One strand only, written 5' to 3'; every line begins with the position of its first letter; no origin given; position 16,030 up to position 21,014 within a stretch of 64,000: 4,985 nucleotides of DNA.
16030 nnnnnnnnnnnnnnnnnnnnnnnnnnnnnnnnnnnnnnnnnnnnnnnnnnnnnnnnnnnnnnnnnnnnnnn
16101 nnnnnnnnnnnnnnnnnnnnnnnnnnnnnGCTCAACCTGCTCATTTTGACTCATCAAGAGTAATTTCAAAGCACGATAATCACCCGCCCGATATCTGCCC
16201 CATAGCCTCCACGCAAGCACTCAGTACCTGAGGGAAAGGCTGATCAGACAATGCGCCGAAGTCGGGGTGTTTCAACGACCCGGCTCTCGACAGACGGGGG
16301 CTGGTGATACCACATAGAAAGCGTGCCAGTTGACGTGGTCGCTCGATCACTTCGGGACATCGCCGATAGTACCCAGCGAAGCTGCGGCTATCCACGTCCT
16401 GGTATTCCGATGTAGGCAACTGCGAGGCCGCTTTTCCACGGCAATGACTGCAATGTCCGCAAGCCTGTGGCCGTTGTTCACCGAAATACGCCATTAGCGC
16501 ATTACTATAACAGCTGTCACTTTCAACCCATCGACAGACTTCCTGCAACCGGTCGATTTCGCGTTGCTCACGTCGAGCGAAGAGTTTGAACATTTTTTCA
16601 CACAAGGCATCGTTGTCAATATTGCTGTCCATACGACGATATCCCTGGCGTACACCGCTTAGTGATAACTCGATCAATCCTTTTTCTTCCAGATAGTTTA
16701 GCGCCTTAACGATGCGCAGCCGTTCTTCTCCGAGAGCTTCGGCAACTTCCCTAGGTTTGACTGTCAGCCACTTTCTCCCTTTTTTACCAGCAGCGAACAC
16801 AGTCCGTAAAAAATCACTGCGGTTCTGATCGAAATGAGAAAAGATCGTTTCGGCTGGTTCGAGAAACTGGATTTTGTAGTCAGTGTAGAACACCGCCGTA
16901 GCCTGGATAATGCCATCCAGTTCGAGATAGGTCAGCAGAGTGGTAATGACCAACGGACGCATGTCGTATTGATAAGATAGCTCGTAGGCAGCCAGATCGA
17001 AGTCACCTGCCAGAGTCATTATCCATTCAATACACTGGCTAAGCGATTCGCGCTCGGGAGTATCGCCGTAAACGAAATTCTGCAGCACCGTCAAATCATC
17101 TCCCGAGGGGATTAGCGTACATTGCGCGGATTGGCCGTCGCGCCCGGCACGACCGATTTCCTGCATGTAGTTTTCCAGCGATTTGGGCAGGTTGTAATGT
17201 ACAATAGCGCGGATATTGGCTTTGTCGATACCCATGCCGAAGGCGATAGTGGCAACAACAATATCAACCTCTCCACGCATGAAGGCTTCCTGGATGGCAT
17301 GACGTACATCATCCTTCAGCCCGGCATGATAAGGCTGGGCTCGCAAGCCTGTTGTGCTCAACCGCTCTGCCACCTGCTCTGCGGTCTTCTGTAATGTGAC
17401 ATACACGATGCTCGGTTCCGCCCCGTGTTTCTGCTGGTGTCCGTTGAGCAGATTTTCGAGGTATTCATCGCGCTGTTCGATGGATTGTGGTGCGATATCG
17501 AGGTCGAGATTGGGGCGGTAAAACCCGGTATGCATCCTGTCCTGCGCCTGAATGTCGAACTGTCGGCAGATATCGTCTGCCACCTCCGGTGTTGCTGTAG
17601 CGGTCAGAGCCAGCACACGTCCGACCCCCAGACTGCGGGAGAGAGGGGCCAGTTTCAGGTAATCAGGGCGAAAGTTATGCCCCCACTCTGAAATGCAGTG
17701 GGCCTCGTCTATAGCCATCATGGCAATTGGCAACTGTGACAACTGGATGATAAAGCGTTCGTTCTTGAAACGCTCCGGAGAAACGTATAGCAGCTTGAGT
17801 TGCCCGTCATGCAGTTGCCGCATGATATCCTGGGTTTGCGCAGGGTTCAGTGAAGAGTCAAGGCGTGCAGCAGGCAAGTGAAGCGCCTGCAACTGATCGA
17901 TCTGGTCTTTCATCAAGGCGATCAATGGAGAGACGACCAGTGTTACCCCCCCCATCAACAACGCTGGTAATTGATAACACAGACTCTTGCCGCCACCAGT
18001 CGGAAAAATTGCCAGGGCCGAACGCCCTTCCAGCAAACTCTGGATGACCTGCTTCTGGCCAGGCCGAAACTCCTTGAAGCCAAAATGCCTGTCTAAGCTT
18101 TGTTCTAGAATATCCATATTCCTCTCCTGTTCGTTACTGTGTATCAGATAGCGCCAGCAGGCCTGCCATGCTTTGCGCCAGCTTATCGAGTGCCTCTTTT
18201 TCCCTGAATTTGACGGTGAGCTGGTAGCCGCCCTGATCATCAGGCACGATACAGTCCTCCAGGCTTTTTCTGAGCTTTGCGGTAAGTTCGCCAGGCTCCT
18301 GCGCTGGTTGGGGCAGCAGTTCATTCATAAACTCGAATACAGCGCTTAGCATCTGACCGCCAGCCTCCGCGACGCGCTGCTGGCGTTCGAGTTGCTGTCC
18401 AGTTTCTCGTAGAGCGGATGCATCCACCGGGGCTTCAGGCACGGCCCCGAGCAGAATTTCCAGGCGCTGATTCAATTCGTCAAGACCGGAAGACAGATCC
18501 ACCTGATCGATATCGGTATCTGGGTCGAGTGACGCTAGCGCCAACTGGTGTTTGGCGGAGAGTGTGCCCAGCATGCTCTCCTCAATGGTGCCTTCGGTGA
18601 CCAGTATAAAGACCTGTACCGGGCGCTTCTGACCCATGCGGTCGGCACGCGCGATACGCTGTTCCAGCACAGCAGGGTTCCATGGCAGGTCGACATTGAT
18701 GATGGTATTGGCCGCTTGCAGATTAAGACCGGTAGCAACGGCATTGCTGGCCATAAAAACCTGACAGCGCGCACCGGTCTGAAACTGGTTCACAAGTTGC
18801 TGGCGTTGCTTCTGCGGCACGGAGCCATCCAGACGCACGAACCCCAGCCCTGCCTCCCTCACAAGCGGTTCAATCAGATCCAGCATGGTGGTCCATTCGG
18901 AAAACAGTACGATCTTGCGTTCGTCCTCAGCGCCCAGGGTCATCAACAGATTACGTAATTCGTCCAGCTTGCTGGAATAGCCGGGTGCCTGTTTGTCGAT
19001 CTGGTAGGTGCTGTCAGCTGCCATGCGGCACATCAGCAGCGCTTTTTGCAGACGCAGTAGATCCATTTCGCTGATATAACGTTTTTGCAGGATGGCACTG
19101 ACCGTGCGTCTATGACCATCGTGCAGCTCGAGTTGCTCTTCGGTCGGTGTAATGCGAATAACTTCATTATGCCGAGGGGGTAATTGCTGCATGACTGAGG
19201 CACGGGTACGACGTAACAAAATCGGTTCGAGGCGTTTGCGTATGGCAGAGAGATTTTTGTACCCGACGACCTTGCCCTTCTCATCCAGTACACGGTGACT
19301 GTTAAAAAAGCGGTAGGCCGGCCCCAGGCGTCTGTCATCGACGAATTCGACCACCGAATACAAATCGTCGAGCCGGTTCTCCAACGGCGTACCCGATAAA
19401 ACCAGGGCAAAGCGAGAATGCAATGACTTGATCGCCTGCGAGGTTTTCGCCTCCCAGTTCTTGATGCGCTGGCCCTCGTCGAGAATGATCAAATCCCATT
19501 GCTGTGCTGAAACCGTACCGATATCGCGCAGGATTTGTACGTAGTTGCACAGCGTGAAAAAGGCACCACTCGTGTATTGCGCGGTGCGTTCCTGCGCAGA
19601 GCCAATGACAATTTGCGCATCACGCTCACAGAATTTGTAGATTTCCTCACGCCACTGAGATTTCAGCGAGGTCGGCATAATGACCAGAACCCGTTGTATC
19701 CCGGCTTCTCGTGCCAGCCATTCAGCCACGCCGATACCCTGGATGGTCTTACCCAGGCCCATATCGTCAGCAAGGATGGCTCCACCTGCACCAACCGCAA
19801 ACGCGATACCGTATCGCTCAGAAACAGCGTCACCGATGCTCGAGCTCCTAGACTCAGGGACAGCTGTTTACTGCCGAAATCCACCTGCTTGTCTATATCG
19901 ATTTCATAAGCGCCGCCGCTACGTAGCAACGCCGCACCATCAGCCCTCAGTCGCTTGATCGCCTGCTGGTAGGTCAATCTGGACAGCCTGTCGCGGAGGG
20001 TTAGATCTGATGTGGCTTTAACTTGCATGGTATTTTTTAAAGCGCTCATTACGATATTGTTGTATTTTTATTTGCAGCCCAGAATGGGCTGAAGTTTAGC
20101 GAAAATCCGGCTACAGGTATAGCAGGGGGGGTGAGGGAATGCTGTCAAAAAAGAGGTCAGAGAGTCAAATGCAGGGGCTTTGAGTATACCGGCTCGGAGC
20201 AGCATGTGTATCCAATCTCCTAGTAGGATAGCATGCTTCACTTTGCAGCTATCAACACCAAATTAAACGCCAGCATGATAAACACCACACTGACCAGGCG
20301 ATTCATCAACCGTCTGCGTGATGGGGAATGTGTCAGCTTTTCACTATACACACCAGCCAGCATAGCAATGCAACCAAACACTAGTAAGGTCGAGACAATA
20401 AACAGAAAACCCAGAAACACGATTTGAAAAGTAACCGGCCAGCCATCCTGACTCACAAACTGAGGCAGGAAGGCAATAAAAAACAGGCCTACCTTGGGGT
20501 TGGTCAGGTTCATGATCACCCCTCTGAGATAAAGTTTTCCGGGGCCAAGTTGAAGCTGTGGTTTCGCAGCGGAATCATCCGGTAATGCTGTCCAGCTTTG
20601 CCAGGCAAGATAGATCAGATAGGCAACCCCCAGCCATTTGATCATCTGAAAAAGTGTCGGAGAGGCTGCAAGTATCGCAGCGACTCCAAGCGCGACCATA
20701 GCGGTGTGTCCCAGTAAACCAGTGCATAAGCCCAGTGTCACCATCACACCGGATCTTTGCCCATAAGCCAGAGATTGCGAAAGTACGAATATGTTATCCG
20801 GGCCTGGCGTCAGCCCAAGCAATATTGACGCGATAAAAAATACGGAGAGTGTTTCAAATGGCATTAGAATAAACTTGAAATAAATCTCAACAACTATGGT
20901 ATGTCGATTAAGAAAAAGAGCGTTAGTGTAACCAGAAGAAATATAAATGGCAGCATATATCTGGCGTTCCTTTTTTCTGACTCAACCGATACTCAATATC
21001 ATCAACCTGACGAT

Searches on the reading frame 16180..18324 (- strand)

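Call 18: search_protein_families(library=pfam, proteins=[window:16180-18324:-], max_evalue=0.001)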
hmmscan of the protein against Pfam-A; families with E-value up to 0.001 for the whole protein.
window:16180-18324:- (714 aa): 3 families
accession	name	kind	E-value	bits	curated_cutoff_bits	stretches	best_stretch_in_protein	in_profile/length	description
PF00270.35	DEAD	-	3e-26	92.6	26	1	87-250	1-165/167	DEAD/DEAH box helicase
PF00271.37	Helicase_C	-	3e-23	82.6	23.5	1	287-397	4-110/110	Helicase conserved C-terminal domain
PF16124.10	RecQ_Zn_bind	-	5.7e-08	33.8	25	1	583-629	18-66/66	RecQ zinc-binding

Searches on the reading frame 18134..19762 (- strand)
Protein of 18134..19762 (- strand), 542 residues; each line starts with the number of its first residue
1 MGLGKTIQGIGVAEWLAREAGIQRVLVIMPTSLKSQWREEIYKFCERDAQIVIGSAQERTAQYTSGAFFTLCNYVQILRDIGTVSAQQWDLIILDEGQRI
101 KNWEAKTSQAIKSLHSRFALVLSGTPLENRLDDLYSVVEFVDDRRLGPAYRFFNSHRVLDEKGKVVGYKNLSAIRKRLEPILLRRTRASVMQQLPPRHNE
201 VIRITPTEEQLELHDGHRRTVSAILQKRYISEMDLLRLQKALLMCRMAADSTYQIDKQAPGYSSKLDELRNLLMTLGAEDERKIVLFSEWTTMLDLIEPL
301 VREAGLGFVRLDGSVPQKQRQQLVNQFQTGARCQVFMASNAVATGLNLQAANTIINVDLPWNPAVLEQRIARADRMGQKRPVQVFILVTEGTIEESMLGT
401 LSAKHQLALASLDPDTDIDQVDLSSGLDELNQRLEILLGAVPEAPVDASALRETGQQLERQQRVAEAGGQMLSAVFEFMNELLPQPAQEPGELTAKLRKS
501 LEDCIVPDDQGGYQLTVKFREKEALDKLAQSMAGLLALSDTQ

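Call 18: search_protein_families(library=pfam, proteins=[window:18134-19762:-], max_evalue=0.001)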
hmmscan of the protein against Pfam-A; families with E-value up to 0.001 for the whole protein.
window:18134-19762:- (542 aa): 4 families
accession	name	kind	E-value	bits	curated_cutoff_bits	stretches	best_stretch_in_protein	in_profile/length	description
PF00176.29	SNF2-rel_dom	-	4.1e-36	125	24.9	1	1-229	26-266/290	SNF2-related domain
PF00271.37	Helicase_C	-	3.3e-24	85.7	23.5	1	265-377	2-110/110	Helicase conserved C-terminal domain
PF04851.21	ResIII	-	1.9e-08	34.8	22.5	1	2-126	33-162/164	Type III restriction enzyme, res subunit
PF00270.35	DEAD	-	0.00076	19.7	26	0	2-127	24-161/167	DEAD/DEAH box helicase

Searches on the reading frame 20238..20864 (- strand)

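Call 74: search_protein_families(library=pfam, proteins=[window:20238-20864:-], max_evalue=0.0001)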
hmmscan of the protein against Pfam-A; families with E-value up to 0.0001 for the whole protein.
window:20238-20864:- (208 aa): 1 family
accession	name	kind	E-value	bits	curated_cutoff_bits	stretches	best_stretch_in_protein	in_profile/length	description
PF01810.24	LysE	-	2.1e-37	128.9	25.6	1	16-204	3-191/193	LysE type translocator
